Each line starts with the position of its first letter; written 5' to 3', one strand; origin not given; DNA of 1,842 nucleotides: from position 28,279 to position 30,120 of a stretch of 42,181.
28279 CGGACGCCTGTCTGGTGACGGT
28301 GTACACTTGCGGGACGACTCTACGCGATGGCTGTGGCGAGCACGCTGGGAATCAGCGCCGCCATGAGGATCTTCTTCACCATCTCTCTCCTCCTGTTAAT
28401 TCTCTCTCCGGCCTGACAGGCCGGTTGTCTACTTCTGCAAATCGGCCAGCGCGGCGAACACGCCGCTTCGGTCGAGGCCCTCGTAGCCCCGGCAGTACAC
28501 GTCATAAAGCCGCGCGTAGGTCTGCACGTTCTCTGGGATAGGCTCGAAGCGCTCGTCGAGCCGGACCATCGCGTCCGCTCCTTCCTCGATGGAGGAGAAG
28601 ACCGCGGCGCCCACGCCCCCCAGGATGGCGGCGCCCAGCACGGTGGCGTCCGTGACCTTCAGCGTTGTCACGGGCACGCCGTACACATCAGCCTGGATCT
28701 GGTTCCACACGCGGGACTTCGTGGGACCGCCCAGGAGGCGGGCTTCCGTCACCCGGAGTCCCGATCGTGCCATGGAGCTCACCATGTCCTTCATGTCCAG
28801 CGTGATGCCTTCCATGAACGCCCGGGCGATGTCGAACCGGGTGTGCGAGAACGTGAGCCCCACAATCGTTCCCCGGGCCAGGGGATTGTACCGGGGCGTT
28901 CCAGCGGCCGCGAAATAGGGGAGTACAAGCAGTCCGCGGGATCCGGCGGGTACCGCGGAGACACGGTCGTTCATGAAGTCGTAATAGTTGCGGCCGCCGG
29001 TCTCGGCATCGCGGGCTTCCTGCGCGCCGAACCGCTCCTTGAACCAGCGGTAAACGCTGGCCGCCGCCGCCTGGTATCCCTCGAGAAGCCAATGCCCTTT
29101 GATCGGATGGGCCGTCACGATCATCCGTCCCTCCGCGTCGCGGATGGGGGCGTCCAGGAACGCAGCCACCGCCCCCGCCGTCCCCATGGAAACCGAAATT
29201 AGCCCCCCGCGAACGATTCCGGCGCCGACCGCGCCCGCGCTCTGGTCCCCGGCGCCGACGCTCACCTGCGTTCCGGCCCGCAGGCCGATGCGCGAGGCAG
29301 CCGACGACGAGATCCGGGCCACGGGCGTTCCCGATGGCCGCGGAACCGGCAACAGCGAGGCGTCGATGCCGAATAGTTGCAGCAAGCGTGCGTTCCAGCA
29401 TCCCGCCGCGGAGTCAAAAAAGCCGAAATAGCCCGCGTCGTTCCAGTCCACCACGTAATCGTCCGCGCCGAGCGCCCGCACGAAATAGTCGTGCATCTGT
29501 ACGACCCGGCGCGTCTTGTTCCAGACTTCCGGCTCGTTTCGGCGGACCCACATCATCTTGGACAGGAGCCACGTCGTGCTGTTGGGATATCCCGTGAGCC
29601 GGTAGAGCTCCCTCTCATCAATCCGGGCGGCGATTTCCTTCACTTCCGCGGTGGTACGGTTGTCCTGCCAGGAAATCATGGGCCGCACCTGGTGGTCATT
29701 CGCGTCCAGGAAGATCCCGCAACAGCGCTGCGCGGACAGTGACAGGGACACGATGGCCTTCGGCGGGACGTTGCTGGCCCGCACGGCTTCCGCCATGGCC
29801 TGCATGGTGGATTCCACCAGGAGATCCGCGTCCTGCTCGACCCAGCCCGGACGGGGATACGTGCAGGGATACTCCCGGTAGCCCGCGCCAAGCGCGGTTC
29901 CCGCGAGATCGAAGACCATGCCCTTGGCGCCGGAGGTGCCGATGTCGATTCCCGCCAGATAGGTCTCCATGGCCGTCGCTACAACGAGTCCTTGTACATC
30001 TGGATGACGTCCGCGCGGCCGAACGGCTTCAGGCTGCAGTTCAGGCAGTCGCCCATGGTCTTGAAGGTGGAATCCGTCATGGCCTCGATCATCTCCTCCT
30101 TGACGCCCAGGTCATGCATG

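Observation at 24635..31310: An intact low-GC sugar ABC transporter split into two sharply bounded blocks inside a high-GC catabolic locus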

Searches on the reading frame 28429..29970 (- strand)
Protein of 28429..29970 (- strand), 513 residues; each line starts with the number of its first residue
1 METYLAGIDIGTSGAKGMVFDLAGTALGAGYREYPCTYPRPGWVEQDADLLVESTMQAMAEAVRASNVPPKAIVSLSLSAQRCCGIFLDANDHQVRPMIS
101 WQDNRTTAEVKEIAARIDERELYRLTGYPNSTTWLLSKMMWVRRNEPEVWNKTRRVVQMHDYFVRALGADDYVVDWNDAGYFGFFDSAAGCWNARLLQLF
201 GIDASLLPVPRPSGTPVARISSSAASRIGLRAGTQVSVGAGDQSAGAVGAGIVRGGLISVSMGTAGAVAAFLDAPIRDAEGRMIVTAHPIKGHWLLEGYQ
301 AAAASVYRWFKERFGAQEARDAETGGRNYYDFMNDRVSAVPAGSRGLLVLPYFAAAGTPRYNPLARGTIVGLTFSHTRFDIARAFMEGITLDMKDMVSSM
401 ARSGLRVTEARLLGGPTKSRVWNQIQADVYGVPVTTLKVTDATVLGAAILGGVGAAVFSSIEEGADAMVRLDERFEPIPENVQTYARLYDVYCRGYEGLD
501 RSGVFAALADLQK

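Call 5: search_protein_families(library=pfam, proteins=[window:28429-29970:-])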
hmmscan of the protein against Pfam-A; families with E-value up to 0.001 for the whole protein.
window:28429-29970:- (513 aa): 2 families
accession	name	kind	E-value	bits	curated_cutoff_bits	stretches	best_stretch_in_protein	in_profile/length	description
PF00370.27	FGGY_N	-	1.9e-52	178.8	28.8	1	4-249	1-245/245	FGGY family of carbohydrate kinases, N-terminal domain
PF02782.22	FGGY_C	-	9.4e-33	114.1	27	1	259-454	2-197/198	FGGY family of carbohydrate kinases, C-terminal domain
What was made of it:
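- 28429..29970 (-): Native FGGY-family sugar kinase (FGGY2), xylulokinase-like. GC 66%, GC3 0.84. Pfam FGGY_N and FGGY_C (call 5).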

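Call 12: find_encoding_contigs(protein=window:28429-29970:-, flank=10000, max_places=10)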
Protein window:28429-29970:- (513 aa): 1 contig read that carries it; 1 place shown.
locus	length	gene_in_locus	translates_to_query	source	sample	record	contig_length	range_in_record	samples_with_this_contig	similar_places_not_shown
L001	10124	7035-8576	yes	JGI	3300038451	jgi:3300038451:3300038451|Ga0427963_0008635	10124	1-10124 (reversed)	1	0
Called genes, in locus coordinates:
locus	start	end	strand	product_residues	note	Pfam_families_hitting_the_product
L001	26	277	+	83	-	PF00676:E1_dh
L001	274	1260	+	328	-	PF02779:Transket_pyr, PF02780:Transketolase_C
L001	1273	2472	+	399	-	PF00364:Biotin_lipoyl, PF25997:BSH_YhbJ (weak), PF02817:E3_binding, PF00198:2-oxoacid_dh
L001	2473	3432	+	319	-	PF12802:MarR_2 (weak), PF13384:HTH_23 (weak), PF13412:HTH_24 (weak), PF13518:HTH_28 (weak), PF13545:HTH_Crp_2 (weak), PF04198:Sugar-bind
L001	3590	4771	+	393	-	PF00465:Fe-ADH, PF13685:Fe-ADH_2, PF25137:ADH_Fe_C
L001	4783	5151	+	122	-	PF00370:FGGY_N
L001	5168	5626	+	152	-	PF00465:Fe-ADH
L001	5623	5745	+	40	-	-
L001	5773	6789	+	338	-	PF00532:Peripla_BP_1, PF13407:Peripla_BP_4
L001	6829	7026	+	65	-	-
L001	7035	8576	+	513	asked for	PF00370:FGGY_N, PF02782:FGGY_C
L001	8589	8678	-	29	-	-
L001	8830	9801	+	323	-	PF02653:BPD_transp_2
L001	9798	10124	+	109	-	?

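Call 15: find_encoding_contigs(protein=L001:5773-6789:+, flank=10000, max_places=10)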
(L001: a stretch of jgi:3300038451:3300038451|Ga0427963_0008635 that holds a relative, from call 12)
Protein L001:5773-6789:+ (338 aa): 2 contigs read that carry it; 2 places shown.
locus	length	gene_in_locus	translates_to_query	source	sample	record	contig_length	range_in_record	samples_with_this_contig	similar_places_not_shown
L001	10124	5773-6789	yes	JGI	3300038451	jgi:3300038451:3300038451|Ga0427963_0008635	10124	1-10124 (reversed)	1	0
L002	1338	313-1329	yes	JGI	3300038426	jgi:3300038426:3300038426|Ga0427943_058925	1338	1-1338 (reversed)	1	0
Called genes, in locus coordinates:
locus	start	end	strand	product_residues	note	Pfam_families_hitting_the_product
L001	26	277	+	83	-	PF00676:E1_dh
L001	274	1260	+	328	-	PF02779:Transket_pyr, PF02780:Transketolase_C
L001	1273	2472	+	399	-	PF00364:Biotin_lipoyl, PF25997:BSH_YhbJ (weak), PF02817:E3_binding, PF00198:2-oxoacid_dh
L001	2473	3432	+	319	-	PF12802:MarR_2 (weak), PF13384:HTH_23 (weak), PF13412:HTH_24 (weak), PF13518:HTH_28 (weak), PF13545:HTH_Crp_2 (weak), PF04198:Sugar-bind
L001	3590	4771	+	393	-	PF00465:Fe-ADH, PF13685:Fe-ADH_2, PF25137:ADH_Fe_C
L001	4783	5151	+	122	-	PF00370:FGGY_N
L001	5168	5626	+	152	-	PF00465:Fe-ADH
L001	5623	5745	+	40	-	-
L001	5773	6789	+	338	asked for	PF00532:Peripla_BP_1, PF13407:Peripla_BP_4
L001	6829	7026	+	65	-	-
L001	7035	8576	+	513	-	PF00370:FGGY_N, PF02782:FGGY_C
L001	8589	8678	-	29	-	-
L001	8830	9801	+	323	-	PF02653:BPD_transp_2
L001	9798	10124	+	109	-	?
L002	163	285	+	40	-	-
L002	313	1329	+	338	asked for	PF00532:Peripla_BP_1, PF13407:Peripla_BP_4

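Call 18: find_homologous_proteins(query=L001:5773-6789:+, max_evalue=1e-10)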
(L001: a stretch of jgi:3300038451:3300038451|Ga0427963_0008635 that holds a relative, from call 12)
Query L001:5773-6789:+ (338 aa): 146 proteins with E <= 1e-10 among 4215 candidates; the best 120 are listed.
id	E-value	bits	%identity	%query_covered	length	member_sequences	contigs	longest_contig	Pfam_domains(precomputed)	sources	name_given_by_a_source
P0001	8.6e-211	717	94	100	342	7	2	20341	PF00532.28,PF13407.13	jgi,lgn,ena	-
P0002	7.3e-207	704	94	96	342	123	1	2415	PF00532.28,PF13407.13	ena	-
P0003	1.6e-204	696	93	96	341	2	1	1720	PF00532.28,PF13407.13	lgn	-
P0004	4.3e-197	672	94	95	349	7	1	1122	PF00532.28,PF13407.13,PF13458.13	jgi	-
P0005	6.3e-172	589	80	96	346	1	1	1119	PF00532.28,PF13407.13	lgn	-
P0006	7.9e-165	566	79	93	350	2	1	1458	PF00532.28,PF13407.13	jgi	jgi:ABC-type sugar transport system substrate-binding protein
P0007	2.0e-158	545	75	94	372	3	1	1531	PF00532.28,PF13407.13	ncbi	ncbi:MAG: sugar ABC transporter substrate-binding protein [Nitrososphaeraceae archaeon]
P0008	3.1e-154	531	77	91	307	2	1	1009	PF00532.28,PF13407.13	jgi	jgi:ABC-type sugar transport system substrate-binding protein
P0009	5.5e-151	520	72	94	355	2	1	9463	PF00532.28,PF13407.13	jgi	jgi:ABC-type sugar transport system substrate-binding protein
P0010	1.9e-142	492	69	94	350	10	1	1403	PF00532.28,PF13407.13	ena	-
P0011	1.4e-141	489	66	100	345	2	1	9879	PF00532.28,PF13407.13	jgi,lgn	-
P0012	2.9e-141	488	65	100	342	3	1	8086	PF00532.28,PF13407.13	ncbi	ncbi:MAG: sugar ABC transporter substrate-binding protein [Spirochaetia bacterium]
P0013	3.9e-141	488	64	100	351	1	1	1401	PF00532.28,PF13407.13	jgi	jgi:ABC-type sugar transport system substrate-binding protein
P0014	5.7e-141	487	63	100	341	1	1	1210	PF00532.28,PF13407.13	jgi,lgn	-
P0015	4.8e-140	484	64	100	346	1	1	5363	PF00532.28,PF13407.13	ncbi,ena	-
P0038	1.2e-127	444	91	66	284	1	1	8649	PF00532.28,PF13407.13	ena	-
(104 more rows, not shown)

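Call 19: find_encoding_contigs(protein=P0001, flank=10000, max_places=10)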
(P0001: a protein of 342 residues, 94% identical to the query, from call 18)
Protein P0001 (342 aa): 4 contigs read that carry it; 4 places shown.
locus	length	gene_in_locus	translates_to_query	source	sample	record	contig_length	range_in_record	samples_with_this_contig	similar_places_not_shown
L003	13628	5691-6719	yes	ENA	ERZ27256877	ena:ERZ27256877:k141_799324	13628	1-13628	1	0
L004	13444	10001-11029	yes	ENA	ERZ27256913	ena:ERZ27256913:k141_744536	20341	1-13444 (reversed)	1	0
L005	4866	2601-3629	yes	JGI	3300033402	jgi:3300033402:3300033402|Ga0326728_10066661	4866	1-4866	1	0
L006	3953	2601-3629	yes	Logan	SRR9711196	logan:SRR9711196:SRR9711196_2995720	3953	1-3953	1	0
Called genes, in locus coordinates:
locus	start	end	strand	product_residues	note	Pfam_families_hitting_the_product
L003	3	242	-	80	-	?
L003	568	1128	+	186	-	PF00871:Acetate_kinase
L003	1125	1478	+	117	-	PF00871:Acetate_kinase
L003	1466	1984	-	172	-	-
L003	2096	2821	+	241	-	PF00158:Sigma54_activat, PF14532:Sigma54_activ_2, PF25601:AAA_lid_14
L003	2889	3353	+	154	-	-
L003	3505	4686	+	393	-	PF00465:Fe-ADH, PF13685:Fe-ADH_2 (weak), PF25137:ADH_Fe_C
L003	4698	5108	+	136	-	PF00370:FGGY_N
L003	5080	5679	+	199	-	PF00465:Fe-ADH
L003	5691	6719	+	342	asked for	PF00532:Peripla_BP_1, PF13407:Peripla_BP_4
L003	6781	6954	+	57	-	-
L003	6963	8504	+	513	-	PF00370:FGGY_N, PF02782:FGGY_C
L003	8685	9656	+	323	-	PF02653:BPD_transp_2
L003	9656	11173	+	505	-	PF00005:ABC_tran, PF13175:AAA_15 (faint), PF13304:AAA_21 (faint), PF00005:ABC_tran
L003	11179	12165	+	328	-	PF02653:BPD_transp_2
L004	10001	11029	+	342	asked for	PF00532:Peripla_BP_1, PF13407:Peripla_BP_4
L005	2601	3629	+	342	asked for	PF00532:Peripla_BP_1, PF13407:Peripla_BP_4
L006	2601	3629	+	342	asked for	PF00532:Peripla_BP_1, PF13407:Peripla_BP_4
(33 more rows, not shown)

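Call 20: find_encoding_contigs(protein=P0038, flank=10000, max_places=6)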
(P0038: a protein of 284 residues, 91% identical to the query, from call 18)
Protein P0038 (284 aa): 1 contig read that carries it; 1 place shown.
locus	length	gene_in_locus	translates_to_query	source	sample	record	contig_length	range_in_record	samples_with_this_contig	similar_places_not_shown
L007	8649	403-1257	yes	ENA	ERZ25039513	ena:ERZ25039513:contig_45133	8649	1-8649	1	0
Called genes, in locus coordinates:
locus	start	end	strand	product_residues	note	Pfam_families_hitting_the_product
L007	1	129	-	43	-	?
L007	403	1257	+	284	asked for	PF00532:Peripla_BP_1, PF13407:Peripla_BP_4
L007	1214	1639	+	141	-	-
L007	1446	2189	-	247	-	-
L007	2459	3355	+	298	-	PF02653:BPD_transp_2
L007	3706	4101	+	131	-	PF00005:ABC_tran (weak)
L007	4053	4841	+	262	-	PF00005:ABC_tran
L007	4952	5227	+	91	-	-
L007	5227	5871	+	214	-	PF02653:BPD_transp_2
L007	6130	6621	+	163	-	PF09339:HTH_IclR (weak)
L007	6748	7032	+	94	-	PF01614:IclR_C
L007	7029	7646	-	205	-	-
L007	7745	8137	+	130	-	-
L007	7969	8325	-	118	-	-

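Call 28: find_related_loci(query=window:28429-29970:-, collection=metagenome_contigs, flank=10000)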
Query window:28429-29970:- (513 aa) in metagenome_contigs; peptide patterns used: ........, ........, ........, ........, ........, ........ (x = any residue, [..] = any of these).
397 stretches matched a pattern; 321 encode a relative of the query (tblastn E <= 1e-3); the best 80 are kept; 80 distinct loci.
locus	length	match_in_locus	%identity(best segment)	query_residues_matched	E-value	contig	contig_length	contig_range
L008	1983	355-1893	96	1-513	0e+0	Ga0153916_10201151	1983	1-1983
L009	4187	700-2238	96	1-513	0e+0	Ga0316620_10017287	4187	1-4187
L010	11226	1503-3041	95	1-513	0e+0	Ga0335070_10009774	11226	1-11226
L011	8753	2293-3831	95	1-513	0e+0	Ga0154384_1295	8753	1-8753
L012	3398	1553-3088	85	1-512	0e+0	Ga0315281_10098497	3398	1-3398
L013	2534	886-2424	78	1-513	0e+0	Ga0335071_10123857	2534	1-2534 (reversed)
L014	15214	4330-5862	74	3-513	0e+0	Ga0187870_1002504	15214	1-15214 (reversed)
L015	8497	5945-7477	74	3-513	0e+0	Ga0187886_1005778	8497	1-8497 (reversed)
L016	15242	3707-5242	73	1-512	0e+0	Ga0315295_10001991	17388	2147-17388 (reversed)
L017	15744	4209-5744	73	1-512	0e+0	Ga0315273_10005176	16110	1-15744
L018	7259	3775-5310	64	1-512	0e+0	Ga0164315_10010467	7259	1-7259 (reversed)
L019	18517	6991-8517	64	4-512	0e+0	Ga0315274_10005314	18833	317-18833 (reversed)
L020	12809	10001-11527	64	4-512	0e+0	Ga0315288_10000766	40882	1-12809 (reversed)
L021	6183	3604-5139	61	1-512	0e+0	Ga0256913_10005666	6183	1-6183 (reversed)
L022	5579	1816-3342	64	4-512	0e+0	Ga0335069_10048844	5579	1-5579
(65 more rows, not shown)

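Call 49: search_protein_families(library=ncbifam, proteins=[window:28429-29970:-], max_evalue=1e-10)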
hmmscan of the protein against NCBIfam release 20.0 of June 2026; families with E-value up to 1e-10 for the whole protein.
window:28429-29970:- (513 aa): 12 families
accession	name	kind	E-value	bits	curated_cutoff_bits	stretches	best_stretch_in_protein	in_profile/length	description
TIGR01312.1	XylB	equivalog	1.1e-101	340.8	380.25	1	7-496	2-480/481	xylulokinase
TIGR01314.1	gntK_FGGY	equivalog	2.1e-72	244.3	648.55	1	4-495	1-489/505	gluconokinase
NF008187.0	PRK10939.1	equivalog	7.4e-67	226.1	528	1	2-496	3-500/521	autoinducer-2 kinase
TIGR01311.1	glycerol_kin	equivalog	4.6e-59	200.1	590.35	1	4-481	2-476/496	glycerol kinase GlpK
NF000756.0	PRK00047.1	subfamily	6.7e-53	179.7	498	1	2-483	4-479/502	glycerol kinase GlpK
NF003154.0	PRK04123.1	equivalog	7.1e-52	176.8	428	1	2-496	3-534/554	ribulokinase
NF011601.0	PRK15027.1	equivalog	1.9e-46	158.5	912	1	6-496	3-476/484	xylulokinase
TIGR02628.1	fuculo_kin_coli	equivalog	4.9e-39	134.5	470.9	1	65-475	63-462/465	L-fuculokinase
TIGR01234.1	L-ribulokinase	equivalog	1.3e-37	129.8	583.25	1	51-493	61-524/536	ribulokinase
TIGR01315.1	5C_CHO_kinase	subfamily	6.8e-36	124.1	408.7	1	6-493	3-531/541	FGGY family pentulose kinase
TIGR02627.1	rhamnulo_kin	equivalog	3.4e-13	49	527.95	0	86-276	81-265/454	rhamnulokinase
NF007925.0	PRK10640.1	equivalog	1.1e-12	47.2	639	0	85-230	86-230/489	rhamnulokinase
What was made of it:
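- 28429..29970 (-): NCBIfam XylB scores 341 bits against a cut-off of 380 (call 49).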
